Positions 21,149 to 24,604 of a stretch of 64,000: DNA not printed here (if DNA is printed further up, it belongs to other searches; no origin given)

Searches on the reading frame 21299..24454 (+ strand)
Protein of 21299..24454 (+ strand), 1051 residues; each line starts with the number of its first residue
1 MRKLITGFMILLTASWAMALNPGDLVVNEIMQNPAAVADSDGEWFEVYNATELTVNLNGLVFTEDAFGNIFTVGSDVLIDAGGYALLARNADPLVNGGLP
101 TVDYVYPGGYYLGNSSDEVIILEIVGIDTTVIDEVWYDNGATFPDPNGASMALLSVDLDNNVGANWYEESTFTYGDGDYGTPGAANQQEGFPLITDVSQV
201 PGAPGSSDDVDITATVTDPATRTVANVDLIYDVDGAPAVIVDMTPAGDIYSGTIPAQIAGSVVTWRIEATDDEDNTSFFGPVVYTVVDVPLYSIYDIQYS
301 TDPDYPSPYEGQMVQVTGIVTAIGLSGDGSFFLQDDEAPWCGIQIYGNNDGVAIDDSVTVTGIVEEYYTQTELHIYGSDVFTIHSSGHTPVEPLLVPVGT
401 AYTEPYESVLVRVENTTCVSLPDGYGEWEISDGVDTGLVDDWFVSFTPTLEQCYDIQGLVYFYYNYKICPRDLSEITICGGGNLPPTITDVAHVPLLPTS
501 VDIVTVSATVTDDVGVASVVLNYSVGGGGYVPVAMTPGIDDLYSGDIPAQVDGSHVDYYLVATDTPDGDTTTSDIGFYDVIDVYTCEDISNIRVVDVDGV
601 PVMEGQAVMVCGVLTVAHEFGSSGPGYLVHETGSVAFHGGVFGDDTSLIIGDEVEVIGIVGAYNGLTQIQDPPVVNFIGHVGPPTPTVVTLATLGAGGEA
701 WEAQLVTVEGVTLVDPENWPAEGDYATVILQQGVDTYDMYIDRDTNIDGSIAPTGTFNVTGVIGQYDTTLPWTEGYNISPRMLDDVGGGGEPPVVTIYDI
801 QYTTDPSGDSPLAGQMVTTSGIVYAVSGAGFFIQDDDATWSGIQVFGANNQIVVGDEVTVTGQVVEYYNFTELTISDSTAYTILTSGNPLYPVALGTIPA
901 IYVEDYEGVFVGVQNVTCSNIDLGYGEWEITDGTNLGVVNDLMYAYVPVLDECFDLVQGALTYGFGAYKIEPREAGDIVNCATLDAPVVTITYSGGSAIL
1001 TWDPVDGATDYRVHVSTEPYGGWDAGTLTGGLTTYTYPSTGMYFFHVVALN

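Call 3: search_protein_families(library=pfam, proteins=[window:21299-24454:+])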
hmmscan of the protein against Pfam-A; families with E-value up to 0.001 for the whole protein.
window:21299-24454:+ (1051 aa): 3 families
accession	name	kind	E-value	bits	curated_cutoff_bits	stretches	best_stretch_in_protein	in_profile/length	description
PF00932.25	LTD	-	3.6e-09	37.4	34.3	1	21-123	4-96/109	Lamin Tail Domain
PF18942.5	DUF5689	-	0.00025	21.4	28.6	0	683-786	120-217/217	Family of unknown function (DUF5689)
PF01336.31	tRNA_anti-codon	-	0.00027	21.3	27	0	315-375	2-69/75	OB-fold nucleic acid binding domain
